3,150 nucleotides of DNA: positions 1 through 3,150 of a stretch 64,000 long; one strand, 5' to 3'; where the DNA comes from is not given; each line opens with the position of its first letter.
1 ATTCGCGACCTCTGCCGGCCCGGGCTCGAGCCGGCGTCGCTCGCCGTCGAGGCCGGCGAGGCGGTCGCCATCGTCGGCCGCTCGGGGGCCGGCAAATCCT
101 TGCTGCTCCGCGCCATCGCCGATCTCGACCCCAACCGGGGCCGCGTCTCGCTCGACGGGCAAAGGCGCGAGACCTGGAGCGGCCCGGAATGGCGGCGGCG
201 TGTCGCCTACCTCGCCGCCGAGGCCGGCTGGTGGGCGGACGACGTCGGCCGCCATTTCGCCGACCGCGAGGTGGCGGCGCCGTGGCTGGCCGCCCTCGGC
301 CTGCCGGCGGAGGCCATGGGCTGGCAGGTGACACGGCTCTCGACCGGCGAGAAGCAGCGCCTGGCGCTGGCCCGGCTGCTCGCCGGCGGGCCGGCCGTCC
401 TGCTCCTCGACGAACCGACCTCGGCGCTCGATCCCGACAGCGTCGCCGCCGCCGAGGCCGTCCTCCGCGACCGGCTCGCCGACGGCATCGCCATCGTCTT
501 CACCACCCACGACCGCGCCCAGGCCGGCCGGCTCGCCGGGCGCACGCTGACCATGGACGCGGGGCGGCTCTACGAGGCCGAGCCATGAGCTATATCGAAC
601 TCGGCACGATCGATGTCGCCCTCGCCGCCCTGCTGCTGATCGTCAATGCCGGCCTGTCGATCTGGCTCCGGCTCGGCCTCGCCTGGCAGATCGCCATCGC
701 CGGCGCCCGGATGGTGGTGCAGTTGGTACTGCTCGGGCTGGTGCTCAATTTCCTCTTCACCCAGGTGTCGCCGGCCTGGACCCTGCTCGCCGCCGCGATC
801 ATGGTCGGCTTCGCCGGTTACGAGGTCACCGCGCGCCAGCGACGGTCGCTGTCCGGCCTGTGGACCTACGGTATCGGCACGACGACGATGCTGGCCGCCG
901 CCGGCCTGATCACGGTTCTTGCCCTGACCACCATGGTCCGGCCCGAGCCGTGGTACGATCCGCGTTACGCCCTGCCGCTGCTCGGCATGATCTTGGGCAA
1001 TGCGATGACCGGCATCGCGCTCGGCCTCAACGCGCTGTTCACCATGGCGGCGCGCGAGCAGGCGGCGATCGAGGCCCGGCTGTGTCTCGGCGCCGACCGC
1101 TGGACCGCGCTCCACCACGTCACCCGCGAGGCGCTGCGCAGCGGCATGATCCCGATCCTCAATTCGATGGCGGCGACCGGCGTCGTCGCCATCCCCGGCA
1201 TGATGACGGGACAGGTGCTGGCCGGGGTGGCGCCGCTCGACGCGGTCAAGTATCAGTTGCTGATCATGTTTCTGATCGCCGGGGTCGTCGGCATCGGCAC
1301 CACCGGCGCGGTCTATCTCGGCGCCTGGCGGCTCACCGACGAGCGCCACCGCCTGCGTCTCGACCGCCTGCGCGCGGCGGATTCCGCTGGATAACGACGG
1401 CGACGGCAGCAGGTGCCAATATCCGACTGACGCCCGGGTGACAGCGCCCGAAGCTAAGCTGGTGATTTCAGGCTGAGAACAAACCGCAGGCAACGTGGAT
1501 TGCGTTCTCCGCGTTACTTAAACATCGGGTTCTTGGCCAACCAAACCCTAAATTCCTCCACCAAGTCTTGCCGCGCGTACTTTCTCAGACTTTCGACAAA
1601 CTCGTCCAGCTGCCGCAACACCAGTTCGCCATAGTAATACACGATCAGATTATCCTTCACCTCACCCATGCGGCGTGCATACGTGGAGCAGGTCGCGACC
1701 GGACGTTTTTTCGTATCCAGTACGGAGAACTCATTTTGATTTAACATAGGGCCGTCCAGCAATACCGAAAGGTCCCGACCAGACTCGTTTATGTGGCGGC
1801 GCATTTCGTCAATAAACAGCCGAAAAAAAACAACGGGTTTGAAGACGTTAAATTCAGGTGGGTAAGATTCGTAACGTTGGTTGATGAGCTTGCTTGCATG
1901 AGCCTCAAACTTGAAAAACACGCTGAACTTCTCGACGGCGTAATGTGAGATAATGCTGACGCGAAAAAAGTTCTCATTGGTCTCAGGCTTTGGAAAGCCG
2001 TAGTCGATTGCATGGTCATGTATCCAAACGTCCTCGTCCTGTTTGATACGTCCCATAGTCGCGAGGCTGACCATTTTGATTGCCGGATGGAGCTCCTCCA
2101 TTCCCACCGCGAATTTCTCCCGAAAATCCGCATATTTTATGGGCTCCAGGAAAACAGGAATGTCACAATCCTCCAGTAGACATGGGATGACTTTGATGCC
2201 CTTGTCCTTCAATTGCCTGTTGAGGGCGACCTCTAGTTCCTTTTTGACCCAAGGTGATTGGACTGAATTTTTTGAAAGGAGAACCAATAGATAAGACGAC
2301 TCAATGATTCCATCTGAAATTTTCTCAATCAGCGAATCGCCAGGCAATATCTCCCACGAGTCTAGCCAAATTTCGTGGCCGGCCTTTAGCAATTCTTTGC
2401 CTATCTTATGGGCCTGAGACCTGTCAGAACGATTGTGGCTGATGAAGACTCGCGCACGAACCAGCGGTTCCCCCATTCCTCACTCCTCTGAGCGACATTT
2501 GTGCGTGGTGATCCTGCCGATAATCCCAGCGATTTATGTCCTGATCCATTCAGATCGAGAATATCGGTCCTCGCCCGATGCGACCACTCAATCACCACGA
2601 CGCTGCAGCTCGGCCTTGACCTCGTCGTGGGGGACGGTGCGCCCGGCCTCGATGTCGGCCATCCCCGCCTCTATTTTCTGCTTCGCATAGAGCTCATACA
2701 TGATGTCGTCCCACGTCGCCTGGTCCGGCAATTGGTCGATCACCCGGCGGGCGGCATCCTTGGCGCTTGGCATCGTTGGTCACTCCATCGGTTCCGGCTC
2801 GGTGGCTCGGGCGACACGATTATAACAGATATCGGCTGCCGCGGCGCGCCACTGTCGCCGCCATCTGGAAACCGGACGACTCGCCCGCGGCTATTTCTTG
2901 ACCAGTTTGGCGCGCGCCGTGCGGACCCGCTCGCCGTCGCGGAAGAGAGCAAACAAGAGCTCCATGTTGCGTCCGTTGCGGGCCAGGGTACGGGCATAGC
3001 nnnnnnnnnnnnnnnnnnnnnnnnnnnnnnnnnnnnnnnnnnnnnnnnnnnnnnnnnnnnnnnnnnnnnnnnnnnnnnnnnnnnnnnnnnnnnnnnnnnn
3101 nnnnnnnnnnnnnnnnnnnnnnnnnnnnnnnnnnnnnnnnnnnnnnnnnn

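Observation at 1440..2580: Low-GC single-gene islet encoding a TIR domain protein with an unrecognisable C-terminal domain: candidate standalone NADase-type defence or toxin module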

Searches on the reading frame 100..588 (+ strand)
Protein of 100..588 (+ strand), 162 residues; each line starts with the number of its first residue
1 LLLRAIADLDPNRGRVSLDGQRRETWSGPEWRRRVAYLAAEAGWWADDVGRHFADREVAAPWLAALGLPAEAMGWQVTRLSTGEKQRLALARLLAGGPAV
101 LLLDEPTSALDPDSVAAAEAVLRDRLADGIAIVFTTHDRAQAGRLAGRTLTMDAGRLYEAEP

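Call 3: search_protein_families(library=pfam, proteins=[window:100-588:+], max_evalue=0.1)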
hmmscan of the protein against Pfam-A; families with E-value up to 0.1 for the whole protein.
window:100-588:+ (162 aa): 3 families
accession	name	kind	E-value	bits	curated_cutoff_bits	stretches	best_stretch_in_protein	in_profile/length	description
PF00005.33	ABC_tran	-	1.4e-14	55.3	25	1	2-108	27-137/137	ABC transporter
PF13304.12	AAA_21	-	4.4e-06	27.4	27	1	77-138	235-299/304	AAA domain, putative AbiEii toxin, Type IV TA system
PF13558.12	SbcC_Walker_B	-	0.093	13.4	27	0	88-122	48-88/90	SbcC/RAD50-like, Walker B motif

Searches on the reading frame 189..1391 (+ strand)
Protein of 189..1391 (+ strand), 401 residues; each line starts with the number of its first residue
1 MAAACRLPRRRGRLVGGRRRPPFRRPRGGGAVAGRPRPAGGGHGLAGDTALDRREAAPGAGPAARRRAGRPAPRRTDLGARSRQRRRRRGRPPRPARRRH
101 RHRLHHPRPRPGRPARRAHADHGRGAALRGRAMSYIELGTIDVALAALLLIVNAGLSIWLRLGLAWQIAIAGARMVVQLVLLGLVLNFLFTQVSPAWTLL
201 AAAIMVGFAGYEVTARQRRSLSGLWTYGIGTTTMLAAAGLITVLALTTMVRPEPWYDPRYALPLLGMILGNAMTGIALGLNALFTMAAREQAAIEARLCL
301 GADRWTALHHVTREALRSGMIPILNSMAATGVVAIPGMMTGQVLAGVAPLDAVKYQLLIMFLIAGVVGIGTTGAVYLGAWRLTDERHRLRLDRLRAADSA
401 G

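Call 63: search_protein_families(library=padloc, alignment_id=A5, max_evalue=1e-8)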
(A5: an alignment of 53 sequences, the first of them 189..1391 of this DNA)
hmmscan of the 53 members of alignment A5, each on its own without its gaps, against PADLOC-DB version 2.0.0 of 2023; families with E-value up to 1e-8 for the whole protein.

A. member 1, window:189-1391:+ (401 aa): 0 families

B. families by the number of members that match (of 53 scanned): 26 families (the first 25 are shown)
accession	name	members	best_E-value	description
PDLC00734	PycC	1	1.1e-30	Pycsar cyclase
PDLC03398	REase_II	1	8.6e-22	Type II nicking endonuclease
PDLC04135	mad3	1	7.6e-18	mads_3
PDLC00856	E1-E2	1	1.9e-16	E1-E2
PDLC00847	E1-E2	1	1.1e-15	E1-E2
PDLC00848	E1-E2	1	3.7e-15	E1-E2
PDLC04134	mad2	1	4.5e-15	mads_2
PDLC00829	E1-E2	1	6.5e-15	E1-E2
PDLC00844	E1-E2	1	9.8e-15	E1-E2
PDLC00836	E1-E2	1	2.2e-14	E1-E2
PDLC00832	E1-E2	1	3.2e-14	E1-E2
PDLC02367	PycC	1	1.1e-13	-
PDLC00843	E1-E2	1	2e-13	E1-E2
PDLC00839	E1-E2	1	3e-13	E1-E2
PDLC00842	E1-E2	1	6.9e-13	E1-E2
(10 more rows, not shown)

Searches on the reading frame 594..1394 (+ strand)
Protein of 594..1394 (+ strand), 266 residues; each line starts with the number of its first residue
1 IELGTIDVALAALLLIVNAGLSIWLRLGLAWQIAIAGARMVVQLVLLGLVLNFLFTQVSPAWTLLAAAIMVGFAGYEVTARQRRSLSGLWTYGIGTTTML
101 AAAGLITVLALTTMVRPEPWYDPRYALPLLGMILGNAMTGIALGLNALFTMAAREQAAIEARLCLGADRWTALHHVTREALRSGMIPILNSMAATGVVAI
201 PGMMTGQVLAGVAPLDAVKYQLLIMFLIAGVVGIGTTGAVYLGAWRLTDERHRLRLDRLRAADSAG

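Call 3: search_protein_families(library=pfam, proteins=[window:594-1394:+], max_evalue=0.1)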
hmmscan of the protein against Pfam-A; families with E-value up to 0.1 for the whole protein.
window:594-1394:+ (266 aa): 2 families
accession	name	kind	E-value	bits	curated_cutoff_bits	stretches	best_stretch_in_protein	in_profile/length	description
PF03649.18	UPF0014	-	8.1e-79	264.8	22.6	1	6-244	2-238/242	Uncharacterised protein family (UPF0014)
PF24202.1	DUF7427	-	0.029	14.9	27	1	66-124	9-66/79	Family of unknown function (DUF7427)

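Call 41: find_encoding_contigs(protein=window:594-1394:+, flank=5000, max_places=6)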
Protein window:594-1394:+ (266 aa): no gene with exactly this product is on record in the collection.

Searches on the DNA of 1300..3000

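Call 92: search_rna_families(source=window, start=1300, end=3000, threshold=evalue, max_evalue=1)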
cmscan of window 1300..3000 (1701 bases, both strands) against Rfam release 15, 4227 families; matches with E-value up to 1: 0.
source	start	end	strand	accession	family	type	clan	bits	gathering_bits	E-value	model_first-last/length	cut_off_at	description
